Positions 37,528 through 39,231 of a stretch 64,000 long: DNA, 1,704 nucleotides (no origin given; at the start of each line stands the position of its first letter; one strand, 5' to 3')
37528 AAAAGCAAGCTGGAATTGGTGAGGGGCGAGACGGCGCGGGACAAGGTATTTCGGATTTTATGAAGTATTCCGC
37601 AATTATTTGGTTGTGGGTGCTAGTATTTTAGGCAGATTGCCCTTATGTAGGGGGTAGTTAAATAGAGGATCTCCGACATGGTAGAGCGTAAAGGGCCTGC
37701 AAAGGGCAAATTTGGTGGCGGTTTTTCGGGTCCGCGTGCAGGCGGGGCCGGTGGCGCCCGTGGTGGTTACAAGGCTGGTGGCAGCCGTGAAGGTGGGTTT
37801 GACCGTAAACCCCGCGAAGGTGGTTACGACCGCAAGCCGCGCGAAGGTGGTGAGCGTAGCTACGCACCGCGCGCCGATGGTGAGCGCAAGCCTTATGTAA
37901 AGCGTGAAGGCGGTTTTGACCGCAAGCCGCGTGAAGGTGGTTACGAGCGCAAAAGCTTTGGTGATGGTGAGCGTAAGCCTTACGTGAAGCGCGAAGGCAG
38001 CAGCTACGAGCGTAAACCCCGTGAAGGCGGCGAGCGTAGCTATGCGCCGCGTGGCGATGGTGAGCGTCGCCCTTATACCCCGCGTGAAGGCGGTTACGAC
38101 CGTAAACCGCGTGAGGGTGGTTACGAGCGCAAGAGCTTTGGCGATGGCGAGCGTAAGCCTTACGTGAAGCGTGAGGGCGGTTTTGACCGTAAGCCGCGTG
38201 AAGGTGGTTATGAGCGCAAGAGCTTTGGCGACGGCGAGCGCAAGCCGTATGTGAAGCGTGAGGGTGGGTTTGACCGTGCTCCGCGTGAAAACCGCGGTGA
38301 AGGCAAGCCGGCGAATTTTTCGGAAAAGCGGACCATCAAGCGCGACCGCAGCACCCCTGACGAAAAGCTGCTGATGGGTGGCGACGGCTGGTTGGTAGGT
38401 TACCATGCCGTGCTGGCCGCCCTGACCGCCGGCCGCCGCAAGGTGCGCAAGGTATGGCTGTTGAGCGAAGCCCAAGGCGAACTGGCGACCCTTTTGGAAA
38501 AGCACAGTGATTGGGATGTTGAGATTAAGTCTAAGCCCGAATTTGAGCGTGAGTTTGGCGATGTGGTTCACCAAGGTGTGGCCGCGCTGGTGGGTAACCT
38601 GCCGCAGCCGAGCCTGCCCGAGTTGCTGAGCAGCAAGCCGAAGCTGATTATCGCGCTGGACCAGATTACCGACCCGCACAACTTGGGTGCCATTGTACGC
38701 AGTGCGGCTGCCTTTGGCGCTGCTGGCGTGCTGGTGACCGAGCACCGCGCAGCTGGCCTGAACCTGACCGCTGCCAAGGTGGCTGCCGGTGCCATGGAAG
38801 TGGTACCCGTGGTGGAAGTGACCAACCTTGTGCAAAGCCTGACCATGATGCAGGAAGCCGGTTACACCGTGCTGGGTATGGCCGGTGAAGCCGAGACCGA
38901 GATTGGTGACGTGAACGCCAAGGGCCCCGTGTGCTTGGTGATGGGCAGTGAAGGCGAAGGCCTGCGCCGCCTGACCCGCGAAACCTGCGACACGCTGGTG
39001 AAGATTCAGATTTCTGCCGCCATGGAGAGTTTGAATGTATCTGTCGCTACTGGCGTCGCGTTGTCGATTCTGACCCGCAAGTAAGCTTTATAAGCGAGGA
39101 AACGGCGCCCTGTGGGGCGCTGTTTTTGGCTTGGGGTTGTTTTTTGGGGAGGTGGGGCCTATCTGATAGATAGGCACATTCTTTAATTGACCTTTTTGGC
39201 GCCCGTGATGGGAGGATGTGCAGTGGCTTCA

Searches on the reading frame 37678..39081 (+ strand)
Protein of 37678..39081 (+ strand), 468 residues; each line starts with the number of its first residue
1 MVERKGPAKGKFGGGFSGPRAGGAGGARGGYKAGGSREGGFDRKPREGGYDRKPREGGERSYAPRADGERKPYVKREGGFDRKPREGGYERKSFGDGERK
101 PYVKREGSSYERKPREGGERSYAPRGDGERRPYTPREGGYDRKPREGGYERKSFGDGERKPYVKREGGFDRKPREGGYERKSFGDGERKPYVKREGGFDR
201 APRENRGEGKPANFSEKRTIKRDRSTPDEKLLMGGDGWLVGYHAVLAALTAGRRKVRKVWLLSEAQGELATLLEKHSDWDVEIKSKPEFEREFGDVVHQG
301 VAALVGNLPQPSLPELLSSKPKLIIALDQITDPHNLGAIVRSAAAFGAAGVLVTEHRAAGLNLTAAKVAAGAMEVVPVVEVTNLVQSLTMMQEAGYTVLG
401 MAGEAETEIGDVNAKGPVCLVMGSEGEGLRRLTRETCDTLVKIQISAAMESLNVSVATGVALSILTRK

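Call 88: search_protein_families(library=pfam, proteins=[window:37678-39081:+], max_evalue=0.00001)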
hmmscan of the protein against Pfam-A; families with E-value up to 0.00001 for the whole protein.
window:37678-39081:+ (468 aa): 2 families
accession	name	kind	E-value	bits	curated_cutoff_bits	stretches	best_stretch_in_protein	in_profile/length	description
PF00588.24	SpoU_methylase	-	7.2e-39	133.6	29.7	1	323-462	2-141/142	SpoU rRNA Methylase family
PF08032.17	SpoU_sub_bind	-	4.2e-10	40.3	22.8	1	238-307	1-72/76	RNA 2'-O ribose methyltransferase substrate binding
